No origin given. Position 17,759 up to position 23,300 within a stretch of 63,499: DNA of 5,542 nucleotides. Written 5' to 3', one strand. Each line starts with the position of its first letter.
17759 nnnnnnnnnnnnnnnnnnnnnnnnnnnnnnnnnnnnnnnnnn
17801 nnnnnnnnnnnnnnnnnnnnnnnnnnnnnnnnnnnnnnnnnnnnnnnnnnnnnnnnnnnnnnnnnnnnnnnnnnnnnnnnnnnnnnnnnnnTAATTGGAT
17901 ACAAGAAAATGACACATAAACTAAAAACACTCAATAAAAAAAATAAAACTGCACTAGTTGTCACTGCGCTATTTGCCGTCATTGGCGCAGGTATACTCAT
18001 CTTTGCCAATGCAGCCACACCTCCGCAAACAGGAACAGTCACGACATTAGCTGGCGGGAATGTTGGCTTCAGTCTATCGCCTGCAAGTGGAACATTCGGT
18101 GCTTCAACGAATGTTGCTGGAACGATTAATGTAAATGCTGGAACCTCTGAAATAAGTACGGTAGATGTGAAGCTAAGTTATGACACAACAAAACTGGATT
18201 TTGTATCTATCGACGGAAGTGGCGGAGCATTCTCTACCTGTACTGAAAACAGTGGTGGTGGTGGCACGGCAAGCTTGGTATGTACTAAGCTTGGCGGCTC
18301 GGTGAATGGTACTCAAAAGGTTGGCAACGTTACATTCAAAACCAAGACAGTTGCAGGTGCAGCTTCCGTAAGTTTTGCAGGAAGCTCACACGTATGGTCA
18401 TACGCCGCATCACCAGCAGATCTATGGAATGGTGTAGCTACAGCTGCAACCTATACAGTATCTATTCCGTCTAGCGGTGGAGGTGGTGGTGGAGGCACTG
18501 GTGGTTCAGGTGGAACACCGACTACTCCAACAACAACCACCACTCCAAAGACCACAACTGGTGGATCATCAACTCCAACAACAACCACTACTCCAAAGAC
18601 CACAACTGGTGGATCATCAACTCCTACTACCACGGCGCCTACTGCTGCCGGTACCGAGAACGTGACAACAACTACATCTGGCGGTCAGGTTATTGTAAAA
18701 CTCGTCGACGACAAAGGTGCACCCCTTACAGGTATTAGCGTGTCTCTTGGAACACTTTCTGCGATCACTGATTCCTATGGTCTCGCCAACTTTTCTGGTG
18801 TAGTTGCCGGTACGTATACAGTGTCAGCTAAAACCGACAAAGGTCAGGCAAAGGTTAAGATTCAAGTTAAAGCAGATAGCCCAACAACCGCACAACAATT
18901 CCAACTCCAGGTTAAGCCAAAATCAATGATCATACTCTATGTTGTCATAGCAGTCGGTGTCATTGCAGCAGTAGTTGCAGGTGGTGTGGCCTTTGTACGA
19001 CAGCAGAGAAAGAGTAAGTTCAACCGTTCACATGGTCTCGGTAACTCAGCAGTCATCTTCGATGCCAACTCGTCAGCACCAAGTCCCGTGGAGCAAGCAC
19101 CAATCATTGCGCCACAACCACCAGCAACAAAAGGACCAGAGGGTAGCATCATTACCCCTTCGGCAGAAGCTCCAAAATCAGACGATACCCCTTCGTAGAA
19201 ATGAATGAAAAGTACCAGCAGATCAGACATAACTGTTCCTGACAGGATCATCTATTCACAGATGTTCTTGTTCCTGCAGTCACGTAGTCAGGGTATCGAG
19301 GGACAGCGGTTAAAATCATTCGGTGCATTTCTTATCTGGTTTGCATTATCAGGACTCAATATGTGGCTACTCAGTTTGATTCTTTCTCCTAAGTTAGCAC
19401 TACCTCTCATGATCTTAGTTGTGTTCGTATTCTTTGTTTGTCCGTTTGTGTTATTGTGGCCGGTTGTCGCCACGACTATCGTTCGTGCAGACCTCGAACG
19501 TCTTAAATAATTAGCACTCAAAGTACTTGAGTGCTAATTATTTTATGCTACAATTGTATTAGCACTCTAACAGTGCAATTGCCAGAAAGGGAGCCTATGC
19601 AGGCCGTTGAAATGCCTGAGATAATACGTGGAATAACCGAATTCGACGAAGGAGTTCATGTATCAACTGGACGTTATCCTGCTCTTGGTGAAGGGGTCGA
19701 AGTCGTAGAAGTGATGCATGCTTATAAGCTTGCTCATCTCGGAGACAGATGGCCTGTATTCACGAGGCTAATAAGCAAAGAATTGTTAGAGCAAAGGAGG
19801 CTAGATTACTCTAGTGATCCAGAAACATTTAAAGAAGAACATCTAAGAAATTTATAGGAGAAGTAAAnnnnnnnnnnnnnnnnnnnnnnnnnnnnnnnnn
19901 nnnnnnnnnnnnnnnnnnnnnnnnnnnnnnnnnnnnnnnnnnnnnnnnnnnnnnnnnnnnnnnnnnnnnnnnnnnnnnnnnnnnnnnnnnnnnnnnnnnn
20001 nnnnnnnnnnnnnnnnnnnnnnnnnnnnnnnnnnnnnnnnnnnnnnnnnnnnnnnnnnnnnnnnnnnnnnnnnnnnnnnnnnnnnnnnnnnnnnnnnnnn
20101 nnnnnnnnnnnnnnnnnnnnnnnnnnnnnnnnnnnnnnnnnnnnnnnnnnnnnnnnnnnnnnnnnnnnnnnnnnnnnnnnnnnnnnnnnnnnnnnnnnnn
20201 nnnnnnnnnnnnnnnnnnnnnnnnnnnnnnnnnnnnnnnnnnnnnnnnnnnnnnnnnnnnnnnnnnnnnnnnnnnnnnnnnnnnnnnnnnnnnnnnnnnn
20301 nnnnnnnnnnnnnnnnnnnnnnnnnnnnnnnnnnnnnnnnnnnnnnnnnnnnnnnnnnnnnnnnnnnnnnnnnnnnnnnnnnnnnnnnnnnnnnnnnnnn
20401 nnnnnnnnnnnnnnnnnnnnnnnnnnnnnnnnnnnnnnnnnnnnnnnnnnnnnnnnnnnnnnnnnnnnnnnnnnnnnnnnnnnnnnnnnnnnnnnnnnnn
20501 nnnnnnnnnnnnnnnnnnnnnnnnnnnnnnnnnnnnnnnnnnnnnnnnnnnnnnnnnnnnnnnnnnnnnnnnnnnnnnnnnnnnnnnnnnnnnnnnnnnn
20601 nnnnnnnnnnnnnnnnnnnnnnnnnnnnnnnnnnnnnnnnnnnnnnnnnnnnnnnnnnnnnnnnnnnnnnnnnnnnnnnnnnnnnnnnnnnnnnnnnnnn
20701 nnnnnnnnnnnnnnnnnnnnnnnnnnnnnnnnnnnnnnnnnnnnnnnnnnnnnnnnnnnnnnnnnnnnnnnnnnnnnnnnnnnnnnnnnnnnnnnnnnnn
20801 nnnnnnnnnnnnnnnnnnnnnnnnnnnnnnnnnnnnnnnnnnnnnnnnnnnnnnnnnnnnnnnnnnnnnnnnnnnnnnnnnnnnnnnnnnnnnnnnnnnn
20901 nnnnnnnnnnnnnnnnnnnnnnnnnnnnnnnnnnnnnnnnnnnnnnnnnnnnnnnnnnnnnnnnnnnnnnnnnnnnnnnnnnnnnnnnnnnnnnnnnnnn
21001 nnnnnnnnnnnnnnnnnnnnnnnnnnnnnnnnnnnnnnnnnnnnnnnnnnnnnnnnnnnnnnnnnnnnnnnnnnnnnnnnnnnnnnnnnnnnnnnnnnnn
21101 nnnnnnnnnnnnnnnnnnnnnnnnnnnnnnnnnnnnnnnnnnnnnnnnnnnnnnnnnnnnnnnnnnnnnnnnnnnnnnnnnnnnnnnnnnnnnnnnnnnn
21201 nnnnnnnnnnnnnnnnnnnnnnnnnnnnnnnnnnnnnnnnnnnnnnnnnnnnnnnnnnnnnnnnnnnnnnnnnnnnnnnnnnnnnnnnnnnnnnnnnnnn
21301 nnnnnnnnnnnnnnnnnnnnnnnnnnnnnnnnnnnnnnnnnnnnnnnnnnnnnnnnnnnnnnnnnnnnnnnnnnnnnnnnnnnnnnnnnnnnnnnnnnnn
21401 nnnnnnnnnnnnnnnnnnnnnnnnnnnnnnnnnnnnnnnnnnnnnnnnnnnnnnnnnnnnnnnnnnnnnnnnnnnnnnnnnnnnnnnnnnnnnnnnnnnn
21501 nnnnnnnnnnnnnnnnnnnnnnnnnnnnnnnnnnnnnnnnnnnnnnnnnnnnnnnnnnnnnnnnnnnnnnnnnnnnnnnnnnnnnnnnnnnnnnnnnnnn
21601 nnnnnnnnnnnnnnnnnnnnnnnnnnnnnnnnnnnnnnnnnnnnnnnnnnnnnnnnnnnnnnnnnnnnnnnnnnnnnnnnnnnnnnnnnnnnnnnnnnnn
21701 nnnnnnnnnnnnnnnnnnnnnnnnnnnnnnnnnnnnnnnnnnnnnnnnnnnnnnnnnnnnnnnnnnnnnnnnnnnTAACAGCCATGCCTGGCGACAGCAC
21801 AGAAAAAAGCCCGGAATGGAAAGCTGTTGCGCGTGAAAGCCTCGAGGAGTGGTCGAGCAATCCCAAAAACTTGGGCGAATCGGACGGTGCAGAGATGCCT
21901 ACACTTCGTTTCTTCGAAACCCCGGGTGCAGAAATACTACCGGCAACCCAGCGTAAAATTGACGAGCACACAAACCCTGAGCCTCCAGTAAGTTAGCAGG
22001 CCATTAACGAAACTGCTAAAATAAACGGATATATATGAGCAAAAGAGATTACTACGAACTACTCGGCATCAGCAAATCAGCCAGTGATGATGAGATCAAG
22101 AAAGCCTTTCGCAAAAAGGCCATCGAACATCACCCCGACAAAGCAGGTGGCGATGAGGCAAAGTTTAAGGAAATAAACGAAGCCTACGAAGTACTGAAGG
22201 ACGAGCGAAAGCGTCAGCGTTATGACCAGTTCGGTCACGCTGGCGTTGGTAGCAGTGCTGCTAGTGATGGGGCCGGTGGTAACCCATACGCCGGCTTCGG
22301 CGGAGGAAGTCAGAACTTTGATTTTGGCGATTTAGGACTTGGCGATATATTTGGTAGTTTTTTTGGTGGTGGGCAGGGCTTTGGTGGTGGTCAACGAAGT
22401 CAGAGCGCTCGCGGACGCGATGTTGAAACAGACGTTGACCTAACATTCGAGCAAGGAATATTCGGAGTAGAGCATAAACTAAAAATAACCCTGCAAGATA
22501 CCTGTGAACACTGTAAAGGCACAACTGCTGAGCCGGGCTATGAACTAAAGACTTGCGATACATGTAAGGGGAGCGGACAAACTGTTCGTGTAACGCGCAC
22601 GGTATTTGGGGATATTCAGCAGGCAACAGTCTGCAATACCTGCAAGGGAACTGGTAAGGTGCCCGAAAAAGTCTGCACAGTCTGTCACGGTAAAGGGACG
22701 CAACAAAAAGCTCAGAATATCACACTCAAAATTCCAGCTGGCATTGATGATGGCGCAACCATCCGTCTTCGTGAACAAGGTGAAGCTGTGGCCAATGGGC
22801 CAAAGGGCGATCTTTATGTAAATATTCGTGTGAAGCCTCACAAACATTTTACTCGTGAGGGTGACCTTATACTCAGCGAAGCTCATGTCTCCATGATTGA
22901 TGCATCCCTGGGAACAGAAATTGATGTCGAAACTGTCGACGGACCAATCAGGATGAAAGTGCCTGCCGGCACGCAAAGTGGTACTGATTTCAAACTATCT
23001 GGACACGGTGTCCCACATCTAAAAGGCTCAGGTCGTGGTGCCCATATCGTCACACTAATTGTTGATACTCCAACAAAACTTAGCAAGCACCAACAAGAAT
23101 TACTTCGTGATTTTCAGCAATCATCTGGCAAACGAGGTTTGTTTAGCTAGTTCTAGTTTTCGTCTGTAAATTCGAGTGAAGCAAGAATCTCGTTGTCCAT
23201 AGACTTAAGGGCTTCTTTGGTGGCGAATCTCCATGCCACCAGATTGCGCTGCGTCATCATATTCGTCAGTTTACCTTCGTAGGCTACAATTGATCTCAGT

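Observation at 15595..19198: Three-gene cohesin/dockerin module suggesting a minimal self-assembling surface scaffold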

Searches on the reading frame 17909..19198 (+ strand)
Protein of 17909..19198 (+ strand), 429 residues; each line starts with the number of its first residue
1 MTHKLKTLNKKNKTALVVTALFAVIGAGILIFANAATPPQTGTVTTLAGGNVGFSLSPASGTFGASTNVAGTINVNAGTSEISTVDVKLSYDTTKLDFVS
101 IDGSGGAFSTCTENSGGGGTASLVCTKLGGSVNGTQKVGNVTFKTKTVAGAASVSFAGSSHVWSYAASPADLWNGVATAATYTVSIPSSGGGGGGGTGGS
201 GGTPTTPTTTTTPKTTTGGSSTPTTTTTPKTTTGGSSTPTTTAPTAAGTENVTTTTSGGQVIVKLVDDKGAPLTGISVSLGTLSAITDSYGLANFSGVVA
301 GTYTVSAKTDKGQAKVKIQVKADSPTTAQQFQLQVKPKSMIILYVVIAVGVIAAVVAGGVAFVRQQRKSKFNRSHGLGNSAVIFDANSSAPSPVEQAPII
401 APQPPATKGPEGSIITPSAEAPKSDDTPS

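Call 3: search_protein_families(library=pfam, proteins=[window:17909-19198:+], max_evalue=1)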
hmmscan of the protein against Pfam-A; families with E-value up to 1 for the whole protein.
window:17909-19198:+ (429 aa): 5 families
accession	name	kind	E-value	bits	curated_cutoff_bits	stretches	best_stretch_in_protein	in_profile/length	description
PF24025.1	Ig_DR_A0283-like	-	0.0074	17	27.1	1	255-306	3-61/102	DR_A0283-like, Ig-like domain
PF17789.7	MG4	-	0.083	13.6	24.7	1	263-333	20-86/95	Macroglobulin domain MG4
PF06305.16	LapA_dom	-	0.19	12.1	28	1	341-370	21-50/64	Lipopolysaccharide assembly protein A domain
PF18181.6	SLATT_1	-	0.22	12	26.3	0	347-376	53-82/122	SMODS and SLOG-associating 2TM effector domain 1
PF05751.16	FixH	-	0.89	10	23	1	251-323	65-139/150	FixH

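Call 4: search_protein_families(library=ncbifam, proteins=[window:17909-19198:+], max_evalue=1)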
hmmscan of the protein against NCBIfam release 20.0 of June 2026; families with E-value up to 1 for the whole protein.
window:17909-19198:+ (429 aa): 2 families
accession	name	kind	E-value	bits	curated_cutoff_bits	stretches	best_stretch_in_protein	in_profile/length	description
NF047378.1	photo_II_Psb35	equivalog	0.015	14.8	40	1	340-362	1-23/46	photosystem II assembly protein Psb35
TIGR04183.1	Por_Secre_tail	domain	0.55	10.3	23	1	244-321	5-72/72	T9SS type A sorting domain-containing protein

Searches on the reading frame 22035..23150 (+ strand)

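Call 14: search_protein_families(library=pfam, proteins=[window:22035-23150:+], max_evalue=0.00001)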
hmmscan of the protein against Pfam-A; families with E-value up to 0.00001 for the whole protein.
window:22035-23150:+ (371 aa): 3 families
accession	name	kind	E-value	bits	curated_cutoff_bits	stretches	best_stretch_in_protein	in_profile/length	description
PF01556.23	DnaJ_C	-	1.3e-43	149.1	26.6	1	130-346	1-152/152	DnaJ C terminal domain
PF00226.36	DnaJ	-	2.3e-24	85.7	27.8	1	5-64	1-63/63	DnaJ domain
PF00684.25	DnaJ_CXXCXGXG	-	3.8e-15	56.3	32.7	1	157-221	1-65/65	DnaJ central domain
